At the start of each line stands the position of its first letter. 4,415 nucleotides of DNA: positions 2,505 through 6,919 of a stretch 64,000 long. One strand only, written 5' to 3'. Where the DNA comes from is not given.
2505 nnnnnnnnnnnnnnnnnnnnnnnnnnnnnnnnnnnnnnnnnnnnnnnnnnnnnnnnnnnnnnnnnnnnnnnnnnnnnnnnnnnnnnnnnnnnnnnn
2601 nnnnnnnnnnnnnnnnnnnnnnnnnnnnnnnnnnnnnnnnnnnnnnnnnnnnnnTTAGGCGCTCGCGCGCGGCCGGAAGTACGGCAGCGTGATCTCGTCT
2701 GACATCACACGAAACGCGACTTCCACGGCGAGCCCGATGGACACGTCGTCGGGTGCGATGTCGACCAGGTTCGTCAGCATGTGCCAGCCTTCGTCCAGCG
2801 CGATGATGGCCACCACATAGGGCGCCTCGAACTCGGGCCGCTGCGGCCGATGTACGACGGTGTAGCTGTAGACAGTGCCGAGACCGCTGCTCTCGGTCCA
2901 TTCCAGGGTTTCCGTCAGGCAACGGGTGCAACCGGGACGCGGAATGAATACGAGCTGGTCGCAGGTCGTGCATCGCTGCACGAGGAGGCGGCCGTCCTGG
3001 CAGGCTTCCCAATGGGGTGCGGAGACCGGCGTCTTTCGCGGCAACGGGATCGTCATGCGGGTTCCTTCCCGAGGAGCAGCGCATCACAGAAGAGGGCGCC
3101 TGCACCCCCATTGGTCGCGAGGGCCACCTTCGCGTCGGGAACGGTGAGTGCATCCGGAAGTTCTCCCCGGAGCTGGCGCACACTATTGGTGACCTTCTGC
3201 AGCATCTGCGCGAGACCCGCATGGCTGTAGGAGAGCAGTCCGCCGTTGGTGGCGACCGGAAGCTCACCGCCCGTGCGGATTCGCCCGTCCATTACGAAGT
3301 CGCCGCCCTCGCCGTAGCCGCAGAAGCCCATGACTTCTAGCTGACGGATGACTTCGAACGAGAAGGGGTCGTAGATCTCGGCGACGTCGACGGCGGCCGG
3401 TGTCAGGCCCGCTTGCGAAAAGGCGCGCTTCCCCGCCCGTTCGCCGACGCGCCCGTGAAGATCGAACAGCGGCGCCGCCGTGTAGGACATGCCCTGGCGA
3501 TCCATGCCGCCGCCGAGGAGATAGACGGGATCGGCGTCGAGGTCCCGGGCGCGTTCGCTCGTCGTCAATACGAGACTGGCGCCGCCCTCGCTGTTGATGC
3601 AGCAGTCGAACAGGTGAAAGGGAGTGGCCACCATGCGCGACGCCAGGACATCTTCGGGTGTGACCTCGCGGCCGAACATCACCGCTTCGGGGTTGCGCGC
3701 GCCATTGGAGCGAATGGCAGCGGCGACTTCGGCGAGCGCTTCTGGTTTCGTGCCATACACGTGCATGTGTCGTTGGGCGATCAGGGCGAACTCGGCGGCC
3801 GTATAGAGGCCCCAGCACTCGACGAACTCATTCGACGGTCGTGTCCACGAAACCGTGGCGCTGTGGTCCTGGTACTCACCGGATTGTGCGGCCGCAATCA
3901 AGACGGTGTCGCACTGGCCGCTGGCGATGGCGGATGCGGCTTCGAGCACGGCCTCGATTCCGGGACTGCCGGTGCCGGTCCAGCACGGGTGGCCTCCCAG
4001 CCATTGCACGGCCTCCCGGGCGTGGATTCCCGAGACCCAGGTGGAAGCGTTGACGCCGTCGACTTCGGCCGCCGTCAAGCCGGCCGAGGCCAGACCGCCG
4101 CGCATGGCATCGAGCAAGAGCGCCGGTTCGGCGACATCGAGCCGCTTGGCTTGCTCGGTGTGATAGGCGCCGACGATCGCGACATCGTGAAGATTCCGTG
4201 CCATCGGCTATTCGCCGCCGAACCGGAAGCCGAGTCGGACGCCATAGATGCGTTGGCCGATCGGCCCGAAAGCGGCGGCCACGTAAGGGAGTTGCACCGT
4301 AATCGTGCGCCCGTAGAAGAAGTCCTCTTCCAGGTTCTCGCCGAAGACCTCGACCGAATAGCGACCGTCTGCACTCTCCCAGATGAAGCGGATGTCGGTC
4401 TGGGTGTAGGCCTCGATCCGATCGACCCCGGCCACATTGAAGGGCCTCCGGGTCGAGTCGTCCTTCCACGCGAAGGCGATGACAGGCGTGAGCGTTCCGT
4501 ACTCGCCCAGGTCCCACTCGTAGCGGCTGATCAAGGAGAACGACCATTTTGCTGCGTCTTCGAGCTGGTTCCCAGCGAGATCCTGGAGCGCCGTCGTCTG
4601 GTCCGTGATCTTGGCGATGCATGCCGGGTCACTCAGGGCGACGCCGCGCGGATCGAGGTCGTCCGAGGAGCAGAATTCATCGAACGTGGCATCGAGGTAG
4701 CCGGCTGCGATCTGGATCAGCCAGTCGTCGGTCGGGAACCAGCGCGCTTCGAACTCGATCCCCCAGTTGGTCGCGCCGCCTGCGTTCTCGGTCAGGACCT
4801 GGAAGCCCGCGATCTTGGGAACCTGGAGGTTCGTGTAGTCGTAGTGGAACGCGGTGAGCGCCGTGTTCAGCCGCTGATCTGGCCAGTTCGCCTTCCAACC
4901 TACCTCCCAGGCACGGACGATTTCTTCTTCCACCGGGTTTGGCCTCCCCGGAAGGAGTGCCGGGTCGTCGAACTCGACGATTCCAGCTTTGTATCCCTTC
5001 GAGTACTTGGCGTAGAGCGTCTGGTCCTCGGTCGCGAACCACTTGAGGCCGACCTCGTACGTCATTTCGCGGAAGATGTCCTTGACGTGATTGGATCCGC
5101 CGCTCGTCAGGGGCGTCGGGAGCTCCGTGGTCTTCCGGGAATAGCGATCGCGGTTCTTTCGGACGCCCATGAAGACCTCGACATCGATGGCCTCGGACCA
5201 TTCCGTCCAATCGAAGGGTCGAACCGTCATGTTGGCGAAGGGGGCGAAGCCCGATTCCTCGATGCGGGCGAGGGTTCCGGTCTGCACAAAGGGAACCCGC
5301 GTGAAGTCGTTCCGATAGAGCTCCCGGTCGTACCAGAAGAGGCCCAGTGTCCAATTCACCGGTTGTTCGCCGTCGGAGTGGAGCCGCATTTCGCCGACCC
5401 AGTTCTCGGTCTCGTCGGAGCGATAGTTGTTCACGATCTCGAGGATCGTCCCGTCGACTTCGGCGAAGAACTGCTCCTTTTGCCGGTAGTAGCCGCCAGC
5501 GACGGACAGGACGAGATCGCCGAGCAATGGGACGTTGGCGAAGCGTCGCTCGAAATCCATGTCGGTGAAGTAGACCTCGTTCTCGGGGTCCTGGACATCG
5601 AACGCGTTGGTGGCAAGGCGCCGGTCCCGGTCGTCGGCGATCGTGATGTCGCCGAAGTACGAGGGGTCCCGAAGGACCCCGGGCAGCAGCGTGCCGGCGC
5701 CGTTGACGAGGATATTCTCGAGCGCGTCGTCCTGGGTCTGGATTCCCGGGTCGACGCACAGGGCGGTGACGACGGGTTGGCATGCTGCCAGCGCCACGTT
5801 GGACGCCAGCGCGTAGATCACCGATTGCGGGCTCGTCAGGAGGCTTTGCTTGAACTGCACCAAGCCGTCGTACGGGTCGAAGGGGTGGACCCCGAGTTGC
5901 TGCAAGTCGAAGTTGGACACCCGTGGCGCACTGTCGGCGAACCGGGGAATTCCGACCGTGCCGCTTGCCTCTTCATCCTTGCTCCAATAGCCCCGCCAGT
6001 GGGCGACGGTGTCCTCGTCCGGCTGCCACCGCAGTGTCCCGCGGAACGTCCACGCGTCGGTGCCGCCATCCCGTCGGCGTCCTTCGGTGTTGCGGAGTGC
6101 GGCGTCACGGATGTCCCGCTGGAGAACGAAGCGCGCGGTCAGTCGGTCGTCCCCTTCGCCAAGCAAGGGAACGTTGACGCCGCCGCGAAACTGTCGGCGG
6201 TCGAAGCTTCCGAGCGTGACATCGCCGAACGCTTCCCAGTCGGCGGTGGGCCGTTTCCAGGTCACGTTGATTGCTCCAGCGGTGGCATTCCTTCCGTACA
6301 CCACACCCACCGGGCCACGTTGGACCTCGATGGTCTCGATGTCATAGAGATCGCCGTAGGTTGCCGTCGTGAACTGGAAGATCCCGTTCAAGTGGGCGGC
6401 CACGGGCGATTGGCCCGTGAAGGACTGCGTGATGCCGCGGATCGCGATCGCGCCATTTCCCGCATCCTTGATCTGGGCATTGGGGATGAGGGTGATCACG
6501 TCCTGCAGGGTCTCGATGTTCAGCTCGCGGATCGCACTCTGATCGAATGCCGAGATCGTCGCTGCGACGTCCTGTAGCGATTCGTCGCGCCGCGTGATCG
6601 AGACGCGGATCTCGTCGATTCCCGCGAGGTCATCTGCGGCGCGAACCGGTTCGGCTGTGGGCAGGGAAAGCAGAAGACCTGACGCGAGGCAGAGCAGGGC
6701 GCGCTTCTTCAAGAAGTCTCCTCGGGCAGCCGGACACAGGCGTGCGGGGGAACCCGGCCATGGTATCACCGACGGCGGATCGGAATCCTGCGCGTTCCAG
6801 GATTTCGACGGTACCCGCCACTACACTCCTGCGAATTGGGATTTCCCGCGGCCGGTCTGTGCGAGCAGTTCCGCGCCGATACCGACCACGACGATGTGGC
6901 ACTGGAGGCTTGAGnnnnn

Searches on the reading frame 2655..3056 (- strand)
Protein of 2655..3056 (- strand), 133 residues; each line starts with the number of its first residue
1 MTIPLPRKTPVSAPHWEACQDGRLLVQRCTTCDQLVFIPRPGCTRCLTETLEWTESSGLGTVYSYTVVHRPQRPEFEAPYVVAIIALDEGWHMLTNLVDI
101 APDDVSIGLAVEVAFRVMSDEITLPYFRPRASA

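Call 68: search_protein_families(library=pfam, proteins=[window:2655-3056:-], max_evalue=0.001)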
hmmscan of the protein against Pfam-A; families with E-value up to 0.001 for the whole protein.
window:2655-3056:- (133 aa): 2 families
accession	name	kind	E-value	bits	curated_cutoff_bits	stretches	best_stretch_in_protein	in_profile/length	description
PF01796.24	OB_ChsH2_C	-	1.1e-22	80.1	27.1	1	53-116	1-65/65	ChsH2, C-terminal OB-fold domain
PF12172.15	zf-ChsH2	-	1.9e-12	47.2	23.2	1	16-52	1-37/37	ChsH2, rubredoxin-like zinc ribbon domain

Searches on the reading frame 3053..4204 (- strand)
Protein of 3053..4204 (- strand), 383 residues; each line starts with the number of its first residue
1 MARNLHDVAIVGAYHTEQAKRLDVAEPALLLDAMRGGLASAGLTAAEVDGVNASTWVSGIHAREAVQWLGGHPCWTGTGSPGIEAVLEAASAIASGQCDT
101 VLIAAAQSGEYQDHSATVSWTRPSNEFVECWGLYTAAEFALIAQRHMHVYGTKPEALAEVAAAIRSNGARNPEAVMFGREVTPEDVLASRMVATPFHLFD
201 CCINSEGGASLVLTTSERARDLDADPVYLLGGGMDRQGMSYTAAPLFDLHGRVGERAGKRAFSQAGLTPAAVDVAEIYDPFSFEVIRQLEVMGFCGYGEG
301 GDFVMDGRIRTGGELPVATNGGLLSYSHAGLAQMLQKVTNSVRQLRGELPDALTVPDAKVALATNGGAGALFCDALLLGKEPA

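Call 51: search_protein_families(library=pfam, proteins=[window:3053-4204:-], max_evalue=0.0001)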
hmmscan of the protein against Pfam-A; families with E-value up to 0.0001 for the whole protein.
window:3053-4204:- (383 aa): 2 families
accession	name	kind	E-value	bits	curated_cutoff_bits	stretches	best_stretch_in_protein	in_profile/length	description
PF22691.2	Thiolase_C_1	-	1.1e-35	122.9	28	1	254-368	20-132/144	Thiolase C-terminal domain-like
PF00108.29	Thiolase_N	-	9.6e-06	25.6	26.4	1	8-185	1-201/260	Thiolase, N-terminal domain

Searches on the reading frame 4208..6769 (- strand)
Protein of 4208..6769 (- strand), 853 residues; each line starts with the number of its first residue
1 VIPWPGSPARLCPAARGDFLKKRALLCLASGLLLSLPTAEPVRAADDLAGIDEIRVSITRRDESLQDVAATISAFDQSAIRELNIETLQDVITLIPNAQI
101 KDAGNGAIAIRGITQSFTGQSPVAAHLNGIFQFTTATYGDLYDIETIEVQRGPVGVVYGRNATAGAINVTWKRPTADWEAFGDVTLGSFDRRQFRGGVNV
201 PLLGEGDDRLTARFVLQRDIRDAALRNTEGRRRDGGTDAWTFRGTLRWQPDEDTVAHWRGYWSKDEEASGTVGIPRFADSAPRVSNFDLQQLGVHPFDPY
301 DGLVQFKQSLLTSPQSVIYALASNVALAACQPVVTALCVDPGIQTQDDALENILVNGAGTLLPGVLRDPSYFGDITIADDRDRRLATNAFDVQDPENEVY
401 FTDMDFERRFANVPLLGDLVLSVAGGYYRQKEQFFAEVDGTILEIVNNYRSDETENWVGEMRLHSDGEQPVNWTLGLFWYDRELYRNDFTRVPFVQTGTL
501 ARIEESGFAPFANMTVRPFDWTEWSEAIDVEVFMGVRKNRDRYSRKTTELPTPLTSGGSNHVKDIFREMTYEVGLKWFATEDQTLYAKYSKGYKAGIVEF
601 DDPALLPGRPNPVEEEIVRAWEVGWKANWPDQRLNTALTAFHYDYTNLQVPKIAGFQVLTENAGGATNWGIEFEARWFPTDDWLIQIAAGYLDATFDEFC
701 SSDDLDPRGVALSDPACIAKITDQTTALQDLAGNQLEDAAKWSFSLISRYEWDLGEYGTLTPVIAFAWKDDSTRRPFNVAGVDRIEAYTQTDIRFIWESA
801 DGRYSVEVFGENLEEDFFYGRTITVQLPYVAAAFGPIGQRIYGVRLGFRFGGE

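Call 51: search_protein_families(library=pfam, proteins=[window:4208-6769:-], max_evalue=0.0001)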
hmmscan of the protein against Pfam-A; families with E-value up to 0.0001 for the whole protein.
window:4208-6769:- (853 aa): 2 families
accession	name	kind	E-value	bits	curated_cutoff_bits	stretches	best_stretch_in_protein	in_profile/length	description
PF00593.30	TonB_dep_Rec_b-barrel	-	2.4e-26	94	27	1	380-812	42-435/436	TonB dependent receptor-like, beta-barrel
PF07715.20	Plug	-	2.6e-11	44.4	23.9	1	65-166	2-107/107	TonB-dependent Receptor Plug Domain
